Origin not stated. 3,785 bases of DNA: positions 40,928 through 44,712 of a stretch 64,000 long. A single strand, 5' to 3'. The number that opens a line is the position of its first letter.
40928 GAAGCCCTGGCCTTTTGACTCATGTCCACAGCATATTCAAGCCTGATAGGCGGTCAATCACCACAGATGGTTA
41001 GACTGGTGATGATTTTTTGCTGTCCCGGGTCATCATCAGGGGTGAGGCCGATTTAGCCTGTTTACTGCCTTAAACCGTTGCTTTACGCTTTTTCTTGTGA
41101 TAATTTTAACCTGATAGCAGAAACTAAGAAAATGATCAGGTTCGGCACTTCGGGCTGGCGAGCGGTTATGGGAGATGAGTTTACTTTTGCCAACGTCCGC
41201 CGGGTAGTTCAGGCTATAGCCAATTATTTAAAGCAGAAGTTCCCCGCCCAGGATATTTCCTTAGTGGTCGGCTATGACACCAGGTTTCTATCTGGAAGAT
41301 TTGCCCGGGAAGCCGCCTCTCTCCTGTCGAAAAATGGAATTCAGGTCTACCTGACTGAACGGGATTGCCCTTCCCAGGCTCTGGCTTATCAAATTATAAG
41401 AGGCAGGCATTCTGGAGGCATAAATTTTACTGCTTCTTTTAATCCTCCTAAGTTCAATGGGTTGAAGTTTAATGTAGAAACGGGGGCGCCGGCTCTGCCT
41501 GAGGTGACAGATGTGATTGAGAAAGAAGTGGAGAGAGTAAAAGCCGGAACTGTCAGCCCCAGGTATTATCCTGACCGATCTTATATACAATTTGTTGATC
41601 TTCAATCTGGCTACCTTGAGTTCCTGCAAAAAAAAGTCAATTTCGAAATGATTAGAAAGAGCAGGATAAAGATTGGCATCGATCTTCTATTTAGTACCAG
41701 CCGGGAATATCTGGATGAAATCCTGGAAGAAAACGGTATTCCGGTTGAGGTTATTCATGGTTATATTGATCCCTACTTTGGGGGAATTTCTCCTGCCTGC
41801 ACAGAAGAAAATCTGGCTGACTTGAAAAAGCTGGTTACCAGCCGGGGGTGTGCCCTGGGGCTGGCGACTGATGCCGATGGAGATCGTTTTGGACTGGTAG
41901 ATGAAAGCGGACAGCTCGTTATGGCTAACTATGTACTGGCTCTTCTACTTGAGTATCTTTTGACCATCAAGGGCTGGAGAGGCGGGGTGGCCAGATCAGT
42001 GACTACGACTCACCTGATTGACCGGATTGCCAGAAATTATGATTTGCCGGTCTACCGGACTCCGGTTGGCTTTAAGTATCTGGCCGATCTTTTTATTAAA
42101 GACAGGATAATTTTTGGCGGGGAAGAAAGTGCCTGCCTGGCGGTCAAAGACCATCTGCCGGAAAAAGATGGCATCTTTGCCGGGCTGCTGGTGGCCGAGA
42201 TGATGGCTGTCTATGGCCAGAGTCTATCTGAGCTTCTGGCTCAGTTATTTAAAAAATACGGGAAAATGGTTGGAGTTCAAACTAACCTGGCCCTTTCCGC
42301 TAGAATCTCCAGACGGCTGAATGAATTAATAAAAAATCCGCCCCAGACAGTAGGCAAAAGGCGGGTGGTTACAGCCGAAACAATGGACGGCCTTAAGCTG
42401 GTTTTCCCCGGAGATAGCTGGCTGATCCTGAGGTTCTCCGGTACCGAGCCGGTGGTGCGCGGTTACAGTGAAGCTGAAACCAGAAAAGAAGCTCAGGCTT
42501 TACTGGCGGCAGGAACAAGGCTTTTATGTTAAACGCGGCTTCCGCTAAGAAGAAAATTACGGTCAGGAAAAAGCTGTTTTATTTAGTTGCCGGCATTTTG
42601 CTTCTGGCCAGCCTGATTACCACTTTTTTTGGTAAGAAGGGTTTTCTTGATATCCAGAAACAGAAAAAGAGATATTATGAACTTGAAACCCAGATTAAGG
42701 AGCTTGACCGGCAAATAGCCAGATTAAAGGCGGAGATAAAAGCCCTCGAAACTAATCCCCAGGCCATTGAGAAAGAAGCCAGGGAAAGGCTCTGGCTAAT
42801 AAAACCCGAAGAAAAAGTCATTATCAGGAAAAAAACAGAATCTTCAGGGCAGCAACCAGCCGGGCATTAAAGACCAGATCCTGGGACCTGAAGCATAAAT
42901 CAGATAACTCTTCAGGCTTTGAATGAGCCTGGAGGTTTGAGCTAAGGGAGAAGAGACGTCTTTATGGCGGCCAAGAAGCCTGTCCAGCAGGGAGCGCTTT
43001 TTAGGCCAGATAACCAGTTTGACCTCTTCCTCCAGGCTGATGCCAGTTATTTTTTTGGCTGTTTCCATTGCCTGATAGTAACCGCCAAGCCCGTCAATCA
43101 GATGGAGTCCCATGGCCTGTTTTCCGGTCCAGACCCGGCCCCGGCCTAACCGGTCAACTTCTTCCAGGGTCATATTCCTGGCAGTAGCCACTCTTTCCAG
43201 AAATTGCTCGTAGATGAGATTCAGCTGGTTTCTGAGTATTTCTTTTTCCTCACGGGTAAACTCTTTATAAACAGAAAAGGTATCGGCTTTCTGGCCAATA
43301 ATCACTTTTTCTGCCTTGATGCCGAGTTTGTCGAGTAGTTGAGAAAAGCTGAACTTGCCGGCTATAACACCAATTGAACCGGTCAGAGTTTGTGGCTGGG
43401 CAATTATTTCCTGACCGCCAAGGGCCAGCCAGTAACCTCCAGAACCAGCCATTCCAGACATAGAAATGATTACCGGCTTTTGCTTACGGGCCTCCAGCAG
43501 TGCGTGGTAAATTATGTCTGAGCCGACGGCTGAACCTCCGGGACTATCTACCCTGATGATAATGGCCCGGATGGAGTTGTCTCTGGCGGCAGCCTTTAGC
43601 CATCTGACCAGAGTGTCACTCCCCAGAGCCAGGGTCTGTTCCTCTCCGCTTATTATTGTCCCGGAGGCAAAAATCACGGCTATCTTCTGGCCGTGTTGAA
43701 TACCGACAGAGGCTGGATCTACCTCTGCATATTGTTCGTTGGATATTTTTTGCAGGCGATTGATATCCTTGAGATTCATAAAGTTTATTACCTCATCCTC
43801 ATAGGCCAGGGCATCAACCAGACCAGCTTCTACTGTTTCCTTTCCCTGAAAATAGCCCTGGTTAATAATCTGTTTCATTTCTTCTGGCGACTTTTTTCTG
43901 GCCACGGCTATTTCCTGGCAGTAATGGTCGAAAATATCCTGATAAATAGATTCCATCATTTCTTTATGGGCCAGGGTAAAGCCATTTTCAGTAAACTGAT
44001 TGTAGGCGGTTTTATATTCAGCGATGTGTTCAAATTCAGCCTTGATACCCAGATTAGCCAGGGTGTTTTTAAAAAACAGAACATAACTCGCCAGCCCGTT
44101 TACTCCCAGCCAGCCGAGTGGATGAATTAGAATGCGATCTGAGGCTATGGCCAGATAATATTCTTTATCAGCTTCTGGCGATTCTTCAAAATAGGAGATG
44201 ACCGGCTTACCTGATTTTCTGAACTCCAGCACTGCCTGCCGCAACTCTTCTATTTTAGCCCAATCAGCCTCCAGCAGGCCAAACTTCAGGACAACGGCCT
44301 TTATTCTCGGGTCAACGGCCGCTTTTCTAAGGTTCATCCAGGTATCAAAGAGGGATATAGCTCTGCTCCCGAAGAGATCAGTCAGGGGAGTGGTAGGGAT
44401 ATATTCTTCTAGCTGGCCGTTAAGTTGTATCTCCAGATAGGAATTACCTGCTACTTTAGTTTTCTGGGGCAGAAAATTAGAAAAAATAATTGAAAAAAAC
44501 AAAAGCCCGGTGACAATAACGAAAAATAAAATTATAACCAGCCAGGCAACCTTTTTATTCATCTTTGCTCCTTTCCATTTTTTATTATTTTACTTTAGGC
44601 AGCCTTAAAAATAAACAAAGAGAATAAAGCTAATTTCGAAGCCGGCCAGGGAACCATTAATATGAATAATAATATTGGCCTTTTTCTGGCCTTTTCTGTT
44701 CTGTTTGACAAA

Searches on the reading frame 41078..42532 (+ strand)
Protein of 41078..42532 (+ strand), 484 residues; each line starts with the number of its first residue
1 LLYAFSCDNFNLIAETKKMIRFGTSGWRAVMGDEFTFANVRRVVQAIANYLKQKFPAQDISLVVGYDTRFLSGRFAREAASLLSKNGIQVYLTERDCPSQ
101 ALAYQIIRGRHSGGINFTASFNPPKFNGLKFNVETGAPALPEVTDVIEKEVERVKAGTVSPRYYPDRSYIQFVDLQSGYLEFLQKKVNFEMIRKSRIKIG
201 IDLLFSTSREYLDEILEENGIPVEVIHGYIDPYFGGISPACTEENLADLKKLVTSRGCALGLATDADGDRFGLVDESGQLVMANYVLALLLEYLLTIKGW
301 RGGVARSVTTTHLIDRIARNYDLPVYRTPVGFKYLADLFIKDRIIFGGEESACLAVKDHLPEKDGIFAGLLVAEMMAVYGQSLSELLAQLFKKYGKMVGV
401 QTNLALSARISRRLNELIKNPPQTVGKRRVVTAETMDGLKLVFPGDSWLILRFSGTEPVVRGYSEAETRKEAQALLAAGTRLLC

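Call 26: search_protein_families(library=pfam, proteins=[window:41078-42532:+], max_evalue=0.001)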
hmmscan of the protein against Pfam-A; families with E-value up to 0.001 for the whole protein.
window:41078-42532:+ (484 aa): 4 families
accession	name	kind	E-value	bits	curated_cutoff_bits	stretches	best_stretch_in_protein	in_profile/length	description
PF02878.22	PGM_PMM_I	-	1.2e-32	112.9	22.5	1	21-155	3-135/138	Phosphoglucomutase/phosphomannomutase, alpha/beta/alpha domain I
PF02880.22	PGM_PMM_III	-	5.9e-28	97.7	20.7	1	284-394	3-115/115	Phosphoglucomutase/phosphomannomutase, alpha/beta/alpha domain III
PF02879.22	PGM_PMM_II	-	7.3e-21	75.1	29.3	1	178-278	2-103/103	Phosphoglucomutase/phosphomannomutase, alpha/beta/alpha domain II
PF00408.26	PGM_PMM_IV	-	1.4e-06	28.7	23.1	1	445-476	31-62/68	Phosphoglucomutase/phosphomannomutase, C-terminal domain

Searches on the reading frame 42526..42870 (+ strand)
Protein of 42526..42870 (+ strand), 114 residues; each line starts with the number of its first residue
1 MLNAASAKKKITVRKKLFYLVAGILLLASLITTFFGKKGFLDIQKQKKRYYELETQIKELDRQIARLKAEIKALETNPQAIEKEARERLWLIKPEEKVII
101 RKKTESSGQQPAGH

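Call 26: search_protein_families(library=pfam, proteins=[window:42526-42870:+], max_evalue=0.001)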
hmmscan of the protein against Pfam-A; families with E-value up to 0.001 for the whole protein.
window:42526-42870:+ (114 aa): 1 family
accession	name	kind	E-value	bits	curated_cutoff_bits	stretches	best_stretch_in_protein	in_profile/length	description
PF04977.20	DivIC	-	2.2e-17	63.1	28.9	1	25-100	1-76/80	Septum formation initiator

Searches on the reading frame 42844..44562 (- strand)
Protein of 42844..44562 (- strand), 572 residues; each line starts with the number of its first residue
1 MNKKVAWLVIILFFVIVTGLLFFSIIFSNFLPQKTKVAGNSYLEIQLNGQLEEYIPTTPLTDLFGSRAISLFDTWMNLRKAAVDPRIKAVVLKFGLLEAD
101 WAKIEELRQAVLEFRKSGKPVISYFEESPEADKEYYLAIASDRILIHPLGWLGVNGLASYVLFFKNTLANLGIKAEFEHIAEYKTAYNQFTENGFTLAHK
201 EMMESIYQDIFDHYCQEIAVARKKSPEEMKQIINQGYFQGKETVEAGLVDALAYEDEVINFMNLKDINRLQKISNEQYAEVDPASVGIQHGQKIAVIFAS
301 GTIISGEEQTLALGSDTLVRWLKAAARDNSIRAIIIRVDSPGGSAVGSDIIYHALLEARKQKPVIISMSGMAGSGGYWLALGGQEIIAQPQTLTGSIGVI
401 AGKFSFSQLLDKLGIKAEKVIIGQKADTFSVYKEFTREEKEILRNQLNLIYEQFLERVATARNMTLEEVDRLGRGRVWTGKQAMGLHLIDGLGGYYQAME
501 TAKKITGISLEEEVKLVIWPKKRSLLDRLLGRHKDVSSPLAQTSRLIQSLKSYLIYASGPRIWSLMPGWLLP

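Call 26: search_protein_families(library=pfam, proteins=[window:42844-44562:-], max_evalue=0.001)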
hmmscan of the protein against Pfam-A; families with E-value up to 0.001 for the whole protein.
window:42844-44562:- (572 aa): 4 families
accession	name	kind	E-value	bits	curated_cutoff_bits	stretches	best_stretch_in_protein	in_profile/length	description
PF01343.23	Peptidase_S49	-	3.9e-72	241.7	24.9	2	359-505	4-150/154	Peptidase family S49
PF00574.28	CLP_protease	-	6.1e-05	23.4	20.2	1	315-386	30-99/182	Clp protease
PF01972.22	SDH_protease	-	8.6e-05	22.1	31.3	1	315-417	78-175/286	ClpP-like SDH-type serine proteinase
PF25145.1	NfeD1b_N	-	0.00024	21.2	40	0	324-402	24-100/189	NfeD1b, N-terminal domain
